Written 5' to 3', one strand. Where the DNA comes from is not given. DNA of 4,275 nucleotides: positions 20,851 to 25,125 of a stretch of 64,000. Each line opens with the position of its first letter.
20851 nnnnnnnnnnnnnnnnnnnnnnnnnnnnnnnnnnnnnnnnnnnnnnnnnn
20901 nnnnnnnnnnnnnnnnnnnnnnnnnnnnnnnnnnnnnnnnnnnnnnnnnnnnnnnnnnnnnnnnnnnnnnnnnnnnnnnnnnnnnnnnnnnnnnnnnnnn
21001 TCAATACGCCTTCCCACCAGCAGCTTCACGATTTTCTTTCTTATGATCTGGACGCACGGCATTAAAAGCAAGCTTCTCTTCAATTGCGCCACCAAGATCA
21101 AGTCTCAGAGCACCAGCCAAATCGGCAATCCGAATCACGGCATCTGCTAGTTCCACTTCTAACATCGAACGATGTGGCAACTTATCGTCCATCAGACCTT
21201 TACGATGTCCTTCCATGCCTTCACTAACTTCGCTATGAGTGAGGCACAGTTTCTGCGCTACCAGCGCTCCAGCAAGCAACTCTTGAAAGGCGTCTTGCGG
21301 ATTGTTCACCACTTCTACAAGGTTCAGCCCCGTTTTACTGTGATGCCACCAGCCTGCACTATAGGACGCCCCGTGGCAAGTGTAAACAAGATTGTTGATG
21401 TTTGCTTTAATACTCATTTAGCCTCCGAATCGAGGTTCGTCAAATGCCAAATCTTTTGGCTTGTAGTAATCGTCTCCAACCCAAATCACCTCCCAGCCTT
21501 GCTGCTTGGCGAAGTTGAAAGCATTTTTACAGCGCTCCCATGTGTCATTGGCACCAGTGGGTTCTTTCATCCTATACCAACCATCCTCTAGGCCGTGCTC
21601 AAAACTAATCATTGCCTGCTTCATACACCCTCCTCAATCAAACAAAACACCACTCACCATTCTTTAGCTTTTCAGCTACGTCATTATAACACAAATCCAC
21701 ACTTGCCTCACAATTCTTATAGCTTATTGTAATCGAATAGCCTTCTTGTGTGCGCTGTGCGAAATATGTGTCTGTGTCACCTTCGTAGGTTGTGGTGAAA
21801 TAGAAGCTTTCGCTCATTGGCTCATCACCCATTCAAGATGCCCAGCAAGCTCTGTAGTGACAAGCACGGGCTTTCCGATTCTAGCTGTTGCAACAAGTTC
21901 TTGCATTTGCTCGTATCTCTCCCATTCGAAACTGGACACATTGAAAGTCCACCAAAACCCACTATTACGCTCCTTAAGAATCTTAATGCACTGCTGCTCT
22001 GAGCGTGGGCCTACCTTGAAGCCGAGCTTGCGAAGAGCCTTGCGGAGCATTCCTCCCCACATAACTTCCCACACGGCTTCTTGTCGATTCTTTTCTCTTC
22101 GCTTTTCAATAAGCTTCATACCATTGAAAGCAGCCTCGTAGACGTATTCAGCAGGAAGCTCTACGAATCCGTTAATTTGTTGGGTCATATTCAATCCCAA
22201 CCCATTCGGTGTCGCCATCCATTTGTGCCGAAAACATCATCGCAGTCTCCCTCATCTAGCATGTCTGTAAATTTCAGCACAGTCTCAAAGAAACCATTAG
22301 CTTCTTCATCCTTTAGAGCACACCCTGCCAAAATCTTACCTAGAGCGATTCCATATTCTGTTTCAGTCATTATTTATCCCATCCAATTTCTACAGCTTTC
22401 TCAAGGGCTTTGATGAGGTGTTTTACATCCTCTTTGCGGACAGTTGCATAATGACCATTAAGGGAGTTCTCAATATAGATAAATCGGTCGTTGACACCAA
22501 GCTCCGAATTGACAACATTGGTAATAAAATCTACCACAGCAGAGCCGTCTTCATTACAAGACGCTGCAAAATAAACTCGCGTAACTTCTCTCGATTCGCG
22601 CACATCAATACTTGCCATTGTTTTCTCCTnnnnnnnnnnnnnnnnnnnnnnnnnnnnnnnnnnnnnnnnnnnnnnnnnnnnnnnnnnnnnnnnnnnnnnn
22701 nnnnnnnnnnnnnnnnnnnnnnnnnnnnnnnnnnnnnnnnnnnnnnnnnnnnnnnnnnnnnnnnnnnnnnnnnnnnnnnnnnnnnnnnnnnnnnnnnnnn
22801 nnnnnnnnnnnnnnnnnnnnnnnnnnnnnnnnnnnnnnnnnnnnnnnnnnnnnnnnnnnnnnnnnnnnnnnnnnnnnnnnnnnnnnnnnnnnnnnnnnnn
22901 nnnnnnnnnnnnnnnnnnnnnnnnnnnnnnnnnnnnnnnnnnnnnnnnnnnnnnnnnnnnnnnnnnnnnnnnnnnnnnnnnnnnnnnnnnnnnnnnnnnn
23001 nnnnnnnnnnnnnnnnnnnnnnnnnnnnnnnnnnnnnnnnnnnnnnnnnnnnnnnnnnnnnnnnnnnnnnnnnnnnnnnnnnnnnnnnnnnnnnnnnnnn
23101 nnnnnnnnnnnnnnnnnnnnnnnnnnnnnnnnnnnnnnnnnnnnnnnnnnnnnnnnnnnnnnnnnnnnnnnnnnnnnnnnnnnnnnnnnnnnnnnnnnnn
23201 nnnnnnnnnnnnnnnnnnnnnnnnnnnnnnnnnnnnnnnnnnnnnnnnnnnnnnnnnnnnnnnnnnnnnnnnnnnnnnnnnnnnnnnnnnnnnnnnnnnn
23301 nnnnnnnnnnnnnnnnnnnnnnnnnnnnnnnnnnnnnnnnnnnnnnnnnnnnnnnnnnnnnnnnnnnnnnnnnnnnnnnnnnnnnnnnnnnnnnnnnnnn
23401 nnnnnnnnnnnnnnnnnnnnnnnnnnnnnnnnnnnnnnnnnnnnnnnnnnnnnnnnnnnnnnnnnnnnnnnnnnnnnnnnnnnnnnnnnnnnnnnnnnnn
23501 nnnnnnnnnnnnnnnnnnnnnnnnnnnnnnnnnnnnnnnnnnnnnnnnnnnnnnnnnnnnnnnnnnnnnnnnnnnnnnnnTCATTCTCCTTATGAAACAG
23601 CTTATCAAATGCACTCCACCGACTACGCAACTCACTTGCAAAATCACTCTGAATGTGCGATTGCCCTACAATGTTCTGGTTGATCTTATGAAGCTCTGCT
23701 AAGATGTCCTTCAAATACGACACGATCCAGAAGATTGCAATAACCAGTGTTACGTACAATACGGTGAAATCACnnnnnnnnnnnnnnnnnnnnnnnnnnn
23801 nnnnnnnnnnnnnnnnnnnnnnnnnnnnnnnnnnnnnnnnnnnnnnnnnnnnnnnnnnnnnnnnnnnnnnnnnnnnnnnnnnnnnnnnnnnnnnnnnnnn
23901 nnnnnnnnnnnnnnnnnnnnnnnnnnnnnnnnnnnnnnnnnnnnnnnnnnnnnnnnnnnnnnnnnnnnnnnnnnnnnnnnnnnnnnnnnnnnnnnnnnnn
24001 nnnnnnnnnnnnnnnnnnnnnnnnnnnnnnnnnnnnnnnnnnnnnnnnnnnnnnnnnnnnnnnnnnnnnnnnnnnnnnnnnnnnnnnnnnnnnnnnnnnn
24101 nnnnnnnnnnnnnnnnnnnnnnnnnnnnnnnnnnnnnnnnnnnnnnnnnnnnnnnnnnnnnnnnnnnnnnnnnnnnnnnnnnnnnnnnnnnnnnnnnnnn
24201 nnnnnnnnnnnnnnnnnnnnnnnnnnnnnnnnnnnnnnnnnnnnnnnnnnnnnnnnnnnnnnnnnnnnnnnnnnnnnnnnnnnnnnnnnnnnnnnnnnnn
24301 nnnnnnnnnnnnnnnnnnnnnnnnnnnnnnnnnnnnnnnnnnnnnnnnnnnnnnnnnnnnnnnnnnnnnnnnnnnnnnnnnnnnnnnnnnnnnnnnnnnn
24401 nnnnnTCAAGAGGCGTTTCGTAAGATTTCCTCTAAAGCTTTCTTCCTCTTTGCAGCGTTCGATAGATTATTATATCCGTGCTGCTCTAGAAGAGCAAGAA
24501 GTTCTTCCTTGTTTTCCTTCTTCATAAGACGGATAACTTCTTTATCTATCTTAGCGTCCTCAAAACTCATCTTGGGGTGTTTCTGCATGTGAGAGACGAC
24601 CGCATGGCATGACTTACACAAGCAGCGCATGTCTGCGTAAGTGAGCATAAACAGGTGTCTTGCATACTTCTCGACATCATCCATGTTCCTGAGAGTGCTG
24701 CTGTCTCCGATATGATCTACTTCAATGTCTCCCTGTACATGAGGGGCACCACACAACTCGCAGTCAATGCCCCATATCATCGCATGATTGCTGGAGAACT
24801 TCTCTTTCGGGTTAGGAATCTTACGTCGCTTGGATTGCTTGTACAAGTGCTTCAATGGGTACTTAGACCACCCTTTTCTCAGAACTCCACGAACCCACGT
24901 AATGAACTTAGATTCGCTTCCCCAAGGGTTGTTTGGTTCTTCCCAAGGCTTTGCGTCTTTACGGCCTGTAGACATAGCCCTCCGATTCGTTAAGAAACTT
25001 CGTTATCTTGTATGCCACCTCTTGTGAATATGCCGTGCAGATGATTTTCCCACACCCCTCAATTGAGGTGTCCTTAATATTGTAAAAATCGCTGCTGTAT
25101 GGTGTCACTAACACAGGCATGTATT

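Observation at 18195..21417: Nucleotide-metabolism island: RNR + glutaredoxin + MazG-like; the phage encodes two different (p)ppGpp-targeting enzymes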

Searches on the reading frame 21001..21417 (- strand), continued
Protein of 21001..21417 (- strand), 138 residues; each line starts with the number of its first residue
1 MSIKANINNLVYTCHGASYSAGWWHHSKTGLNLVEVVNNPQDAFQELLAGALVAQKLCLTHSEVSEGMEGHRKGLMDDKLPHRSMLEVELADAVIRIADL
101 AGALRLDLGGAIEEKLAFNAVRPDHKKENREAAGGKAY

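Call 60: search_protein_families(library=pfam, alignment_id=A1, max_evalue=10)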
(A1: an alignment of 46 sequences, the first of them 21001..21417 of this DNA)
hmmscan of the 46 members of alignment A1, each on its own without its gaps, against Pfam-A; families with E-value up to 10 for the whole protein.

A. member 1, window:21001-21417:- (138 aa): 0 families

B. families by the number of members that match (of 46 scanned): 7 families
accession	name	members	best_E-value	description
PF12643.12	MazG-like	12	0.0026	MazG-like family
PF12074.14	Gcn1_N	5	0.014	Generalcontrol nonderepressible 1 (Gcn1) N-terminal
PF24937.1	DUF7754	3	0.031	Domain of unknown function (DUF7754)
PF20749.2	DUF6833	2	0.016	Domain of unknown function (DUF6833)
PF20702.3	nSTAND2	1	0.069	Novel STAND NTPase 2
PF09341.15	Pcc1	1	0.077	Transcription factor Pcc1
PF13560.12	HTH_31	1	1.3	Helix-turn-helix domain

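Call 85: find_encoding_contigs(protein=P0002, flank=4500, max_places=1)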
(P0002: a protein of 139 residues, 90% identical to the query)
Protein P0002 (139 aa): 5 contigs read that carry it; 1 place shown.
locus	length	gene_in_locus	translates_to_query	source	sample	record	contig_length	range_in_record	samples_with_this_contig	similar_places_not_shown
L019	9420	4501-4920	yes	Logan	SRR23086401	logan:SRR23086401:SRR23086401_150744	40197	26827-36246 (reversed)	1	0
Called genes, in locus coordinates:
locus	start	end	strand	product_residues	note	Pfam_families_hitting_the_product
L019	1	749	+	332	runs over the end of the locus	PF02739:5_3_exonuc_N (faint)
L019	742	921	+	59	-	-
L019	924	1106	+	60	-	-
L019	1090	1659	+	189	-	-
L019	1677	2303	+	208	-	-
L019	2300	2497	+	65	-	-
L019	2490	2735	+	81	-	-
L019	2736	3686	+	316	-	PF13482:RNase_H_2, PF10108:DNA_pol_B_exo2 (faint), PF00929:RNase_T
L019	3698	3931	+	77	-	-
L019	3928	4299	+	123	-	-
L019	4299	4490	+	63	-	-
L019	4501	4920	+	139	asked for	-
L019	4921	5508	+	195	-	-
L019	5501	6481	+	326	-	PF00268:Ribonuc_red_sm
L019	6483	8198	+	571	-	PF00317:Ribonuc_red_lgN, PF02867:Ribonuc_red_lgC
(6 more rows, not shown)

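Call 86: find_encoding_contigs(protein=P0009, flank=4500, max_places=1)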
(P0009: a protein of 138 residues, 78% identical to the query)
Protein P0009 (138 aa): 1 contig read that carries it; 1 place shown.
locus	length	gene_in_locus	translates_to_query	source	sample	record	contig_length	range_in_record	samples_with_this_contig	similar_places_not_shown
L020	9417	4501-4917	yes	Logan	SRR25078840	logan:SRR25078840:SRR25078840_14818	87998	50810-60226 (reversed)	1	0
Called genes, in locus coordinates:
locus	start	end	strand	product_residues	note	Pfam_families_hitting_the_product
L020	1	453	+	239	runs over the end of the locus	-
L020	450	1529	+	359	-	-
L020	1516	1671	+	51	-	-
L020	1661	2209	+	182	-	-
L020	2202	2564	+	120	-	-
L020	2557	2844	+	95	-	-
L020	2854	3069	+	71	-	-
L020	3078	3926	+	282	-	-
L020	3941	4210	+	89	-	-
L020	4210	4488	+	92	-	-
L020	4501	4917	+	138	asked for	-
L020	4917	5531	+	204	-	-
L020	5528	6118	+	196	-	-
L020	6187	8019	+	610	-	PF00317:Ribonuc_red_lgN (weak), PF02867:Ribonuc_red_lgC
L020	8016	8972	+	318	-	PF00268:Ribonuc_red_sm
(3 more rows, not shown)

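Call 87: find_encoding_contigs(protein=P0045, flank=4500, max_places=1)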
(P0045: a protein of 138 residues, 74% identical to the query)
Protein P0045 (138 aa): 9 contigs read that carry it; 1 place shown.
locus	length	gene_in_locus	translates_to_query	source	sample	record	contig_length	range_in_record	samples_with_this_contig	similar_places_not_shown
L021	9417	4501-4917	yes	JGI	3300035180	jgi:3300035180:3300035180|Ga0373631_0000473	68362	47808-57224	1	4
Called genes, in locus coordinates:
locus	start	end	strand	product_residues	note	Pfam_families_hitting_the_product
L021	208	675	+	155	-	-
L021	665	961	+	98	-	-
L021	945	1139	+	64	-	-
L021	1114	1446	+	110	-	-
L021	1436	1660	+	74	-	-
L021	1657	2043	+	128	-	-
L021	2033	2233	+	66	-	-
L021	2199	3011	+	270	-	-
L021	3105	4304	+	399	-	PF00940:RNA_pol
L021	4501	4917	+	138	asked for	-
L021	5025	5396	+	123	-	-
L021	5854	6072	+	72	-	-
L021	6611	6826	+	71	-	-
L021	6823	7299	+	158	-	-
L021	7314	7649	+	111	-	-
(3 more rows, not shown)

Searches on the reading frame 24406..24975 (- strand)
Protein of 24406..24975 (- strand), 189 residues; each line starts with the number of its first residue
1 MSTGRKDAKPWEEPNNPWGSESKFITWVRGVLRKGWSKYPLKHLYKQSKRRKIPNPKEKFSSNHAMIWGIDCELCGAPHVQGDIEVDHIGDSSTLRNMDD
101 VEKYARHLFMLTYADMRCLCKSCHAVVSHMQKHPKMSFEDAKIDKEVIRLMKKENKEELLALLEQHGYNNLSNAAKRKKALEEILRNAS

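Call 26: search_protein_families(library=phrogs, proteins=[window:24406-24975:-], max_evalue=0.00001)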
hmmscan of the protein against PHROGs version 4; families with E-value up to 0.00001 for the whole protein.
window:24406-24975:- (189 aa): 2 families
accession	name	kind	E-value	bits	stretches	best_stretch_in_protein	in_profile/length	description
phrog_1985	-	DNA, RNA and nucleotide metabolism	8.7e-53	180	1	6-187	3-180/184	HNH endonuclease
phrog_2255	-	DNA, RNA and nucleotide metabolism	6.8e-06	26.7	1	45-151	88-192/211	HNH endonuclease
